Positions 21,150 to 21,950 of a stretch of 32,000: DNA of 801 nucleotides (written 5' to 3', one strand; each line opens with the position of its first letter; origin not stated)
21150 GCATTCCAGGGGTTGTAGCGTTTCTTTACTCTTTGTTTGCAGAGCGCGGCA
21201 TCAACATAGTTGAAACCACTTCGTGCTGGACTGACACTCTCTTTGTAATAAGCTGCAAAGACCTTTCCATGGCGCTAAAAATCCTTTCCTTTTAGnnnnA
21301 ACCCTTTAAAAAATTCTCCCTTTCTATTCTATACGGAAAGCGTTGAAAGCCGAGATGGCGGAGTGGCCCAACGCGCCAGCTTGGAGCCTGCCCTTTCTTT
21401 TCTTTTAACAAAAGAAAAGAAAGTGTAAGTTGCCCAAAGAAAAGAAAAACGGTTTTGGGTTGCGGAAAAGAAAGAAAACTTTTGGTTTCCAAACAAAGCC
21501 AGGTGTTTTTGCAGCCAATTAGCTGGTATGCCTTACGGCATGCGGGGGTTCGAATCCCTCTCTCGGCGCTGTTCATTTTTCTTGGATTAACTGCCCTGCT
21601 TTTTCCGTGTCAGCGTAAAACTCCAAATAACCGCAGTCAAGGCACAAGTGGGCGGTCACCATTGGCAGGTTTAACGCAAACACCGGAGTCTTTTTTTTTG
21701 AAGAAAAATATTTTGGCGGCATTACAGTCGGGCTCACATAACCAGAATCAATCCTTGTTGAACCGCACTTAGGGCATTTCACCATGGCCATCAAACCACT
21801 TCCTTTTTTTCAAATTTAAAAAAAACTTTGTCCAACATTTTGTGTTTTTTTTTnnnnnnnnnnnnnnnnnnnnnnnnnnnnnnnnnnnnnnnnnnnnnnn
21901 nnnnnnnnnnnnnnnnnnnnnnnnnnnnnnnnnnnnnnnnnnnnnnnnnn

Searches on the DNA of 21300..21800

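Call 75: search_rna_families(source=window, start=21300, end=21800, threshold=evalue, max_evalue=1, show_alignments=1)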
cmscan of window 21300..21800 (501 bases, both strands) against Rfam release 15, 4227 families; matches with E-value up to 1: 3.
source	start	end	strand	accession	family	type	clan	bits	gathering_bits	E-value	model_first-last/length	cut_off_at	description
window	21381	21437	+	RF03834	mir-3173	Gene; miRNA;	-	22.8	84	0.11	1-80/80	no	mir-3173 microRNA precursor family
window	21515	21568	-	RF04351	Plastid-psbl-rps4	Cis-reg;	-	22.1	68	0.032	1-53/53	no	Plastid-psbl-rps4 3UTR RNA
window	21543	21560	+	RF00023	tmRNA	Gene;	CL00001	8.8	47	0.19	346-363/374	no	transfer-messenger RNA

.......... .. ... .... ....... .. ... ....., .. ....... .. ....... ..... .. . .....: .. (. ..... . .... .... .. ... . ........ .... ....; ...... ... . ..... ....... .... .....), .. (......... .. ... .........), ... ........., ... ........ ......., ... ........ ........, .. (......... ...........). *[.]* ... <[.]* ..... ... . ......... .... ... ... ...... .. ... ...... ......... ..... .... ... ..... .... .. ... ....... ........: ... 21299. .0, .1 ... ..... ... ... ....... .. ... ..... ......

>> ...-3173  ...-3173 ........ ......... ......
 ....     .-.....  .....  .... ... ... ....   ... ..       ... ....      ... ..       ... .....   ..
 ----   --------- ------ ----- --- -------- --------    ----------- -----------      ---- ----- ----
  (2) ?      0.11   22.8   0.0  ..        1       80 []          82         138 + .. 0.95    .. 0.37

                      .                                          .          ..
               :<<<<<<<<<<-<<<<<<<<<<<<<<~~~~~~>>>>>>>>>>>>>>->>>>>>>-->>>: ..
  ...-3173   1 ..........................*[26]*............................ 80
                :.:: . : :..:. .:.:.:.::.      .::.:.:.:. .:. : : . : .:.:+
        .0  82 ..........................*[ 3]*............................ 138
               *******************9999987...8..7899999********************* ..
